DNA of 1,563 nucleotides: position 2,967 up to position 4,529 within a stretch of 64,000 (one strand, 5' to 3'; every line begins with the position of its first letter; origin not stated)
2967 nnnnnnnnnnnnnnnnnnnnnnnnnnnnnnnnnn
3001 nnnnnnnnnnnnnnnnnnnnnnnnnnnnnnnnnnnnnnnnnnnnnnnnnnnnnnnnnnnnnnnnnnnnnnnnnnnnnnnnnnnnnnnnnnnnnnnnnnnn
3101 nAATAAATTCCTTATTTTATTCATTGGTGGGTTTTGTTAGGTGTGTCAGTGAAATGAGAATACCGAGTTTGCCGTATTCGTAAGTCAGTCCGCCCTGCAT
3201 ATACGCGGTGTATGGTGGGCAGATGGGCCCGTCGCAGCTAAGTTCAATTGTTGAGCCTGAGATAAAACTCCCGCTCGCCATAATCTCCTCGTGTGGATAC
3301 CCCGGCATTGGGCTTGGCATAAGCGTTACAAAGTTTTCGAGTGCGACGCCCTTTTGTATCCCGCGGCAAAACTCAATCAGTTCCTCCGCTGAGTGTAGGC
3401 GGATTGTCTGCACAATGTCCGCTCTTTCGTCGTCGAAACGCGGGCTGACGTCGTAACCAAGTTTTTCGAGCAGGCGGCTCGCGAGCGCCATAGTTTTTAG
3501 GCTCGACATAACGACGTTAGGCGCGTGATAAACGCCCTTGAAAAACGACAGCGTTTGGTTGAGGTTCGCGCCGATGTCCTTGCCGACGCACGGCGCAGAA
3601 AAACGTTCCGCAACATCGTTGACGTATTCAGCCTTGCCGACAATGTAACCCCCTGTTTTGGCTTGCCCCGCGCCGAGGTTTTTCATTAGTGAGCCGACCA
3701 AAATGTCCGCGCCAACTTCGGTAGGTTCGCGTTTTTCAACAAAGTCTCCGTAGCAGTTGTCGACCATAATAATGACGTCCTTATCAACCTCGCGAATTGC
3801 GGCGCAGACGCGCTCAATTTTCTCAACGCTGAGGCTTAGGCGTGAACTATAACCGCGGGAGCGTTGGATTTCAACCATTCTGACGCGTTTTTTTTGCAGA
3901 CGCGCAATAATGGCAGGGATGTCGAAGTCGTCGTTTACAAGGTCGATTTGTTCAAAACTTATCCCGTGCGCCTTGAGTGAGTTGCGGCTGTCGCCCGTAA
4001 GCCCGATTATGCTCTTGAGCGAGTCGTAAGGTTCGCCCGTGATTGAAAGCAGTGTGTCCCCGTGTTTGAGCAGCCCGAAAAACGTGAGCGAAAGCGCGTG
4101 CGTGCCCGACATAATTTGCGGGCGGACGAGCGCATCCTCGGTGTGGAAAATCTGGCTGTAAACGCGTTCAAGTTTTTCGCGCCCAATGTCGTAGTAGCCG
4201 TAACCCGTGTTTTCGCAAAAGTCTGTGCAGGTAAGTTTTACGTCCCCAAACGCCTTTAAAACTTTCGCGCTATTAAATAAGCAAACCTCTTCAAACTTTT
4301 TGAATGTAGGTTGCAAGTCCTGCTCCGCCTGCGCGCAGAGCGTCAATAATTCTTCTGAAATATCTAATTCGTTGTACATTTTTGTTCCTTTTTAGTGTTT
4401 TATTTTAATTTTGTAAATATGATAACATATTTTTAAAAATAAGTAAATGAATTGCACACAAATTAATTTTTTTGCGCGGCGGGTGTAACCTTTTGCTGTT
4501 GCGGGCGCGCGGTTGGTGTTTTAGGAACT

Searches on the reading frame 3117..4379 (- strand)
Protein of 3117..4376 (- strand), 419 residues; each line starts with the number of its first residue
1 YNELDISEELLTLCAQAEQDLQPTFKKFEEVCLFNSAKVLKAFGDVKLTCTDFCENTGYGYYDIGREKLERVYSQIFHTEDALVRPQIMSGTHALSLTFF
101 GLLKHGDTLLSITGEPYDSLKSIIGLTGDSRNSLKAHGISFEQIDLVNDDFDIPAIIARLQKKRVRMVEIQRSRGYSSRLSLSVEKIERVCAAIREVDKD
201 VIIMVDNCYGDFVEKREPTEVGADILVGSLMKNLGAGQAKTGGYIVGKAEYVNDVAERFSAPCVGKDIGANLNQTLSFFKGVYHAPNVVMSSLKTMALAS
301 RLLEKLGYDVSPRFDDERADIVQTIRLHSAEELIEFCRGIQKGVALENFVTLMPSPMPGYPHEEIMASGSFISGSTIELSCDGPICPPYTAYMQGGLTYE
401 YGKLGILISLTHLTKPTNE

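Call 16: search_protein_families(library=pfam, max_evalue=0.001, proteins=[window:3117-4376:-])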
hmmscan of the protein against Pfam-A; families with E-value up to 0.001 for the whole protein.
window:3117-4376:- (419 aa): 3 families
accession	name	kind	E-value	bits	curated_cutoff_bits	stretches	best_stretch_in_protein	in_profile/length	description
PF06838.17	Met_gamma_lyase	-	2.1e-153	511.1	24.2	1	13-412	4-403/405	Methionine gamma-lyase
PF01053.26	Cys_Met_Meta_PP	-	1.1e-07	31.2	27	1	55-272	40-233/381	Cys/Met metabolism PLP-dependent enzyme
PF00155.27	Aminotran_1_2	-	0.00066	19.4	19.7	0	195-257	173-243/361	Aminotransferase class I and II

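Call 66: list_cluster_members(proteins=[window:3120-4379:-, window:4812-5879:+, window:19533-20690:-, window:54572-56134:-, window:62817-63530:+, window:60373-62394:+, window:5989-6540:+, window:12251-12949:+, window:14870-16096:+, window:38688-39365:-])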
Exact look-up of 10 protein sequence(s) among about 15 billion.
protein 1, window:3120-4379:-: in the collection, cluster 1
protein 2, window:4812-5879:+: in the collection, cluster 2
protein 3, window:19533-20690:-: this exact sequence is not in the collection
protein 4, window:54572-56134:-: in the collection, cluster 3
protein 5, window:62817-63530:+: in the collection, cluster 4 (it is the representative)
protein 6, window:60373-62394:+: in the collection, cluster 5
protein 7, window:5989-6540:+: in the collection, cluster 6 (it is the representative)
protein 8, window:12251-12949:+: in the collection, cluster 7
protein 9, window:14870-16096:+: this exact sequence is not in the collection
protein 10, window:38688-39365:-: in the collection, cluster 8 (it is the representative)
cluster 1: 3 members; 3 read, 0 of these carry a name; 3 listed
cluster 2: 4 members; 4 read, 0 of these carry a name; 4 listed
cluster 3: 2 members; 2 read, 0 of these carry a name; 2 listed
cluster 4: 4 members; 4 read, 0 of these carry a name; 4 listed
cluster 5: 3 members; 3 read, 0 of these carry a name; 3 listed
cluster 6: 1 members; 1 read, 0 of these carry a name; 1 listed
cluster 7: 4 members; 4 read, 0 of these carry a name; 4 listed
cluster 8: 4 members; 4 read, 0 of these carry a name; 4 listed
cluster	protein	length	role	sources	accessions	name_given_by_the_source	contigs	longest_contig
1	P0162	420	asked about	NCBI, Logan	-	-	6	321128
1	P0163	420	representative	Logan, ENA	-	-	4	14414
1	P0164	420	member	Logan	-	-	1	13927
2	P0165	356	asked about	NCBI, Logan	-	-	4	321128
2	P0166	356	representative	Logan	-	-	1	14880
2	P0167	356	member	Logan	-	-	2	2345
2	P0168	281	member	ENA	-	-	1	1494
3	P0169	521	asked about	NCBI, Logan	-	-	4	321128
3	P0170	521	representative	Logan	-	-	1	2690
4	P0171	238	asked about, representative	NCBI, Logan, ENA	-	-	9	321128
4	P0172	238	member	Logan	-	-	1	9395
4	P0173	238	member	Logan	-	-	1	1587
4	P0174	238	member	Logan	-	-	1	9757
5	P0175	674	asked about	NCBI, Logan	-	-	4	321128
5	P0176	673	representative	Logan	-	-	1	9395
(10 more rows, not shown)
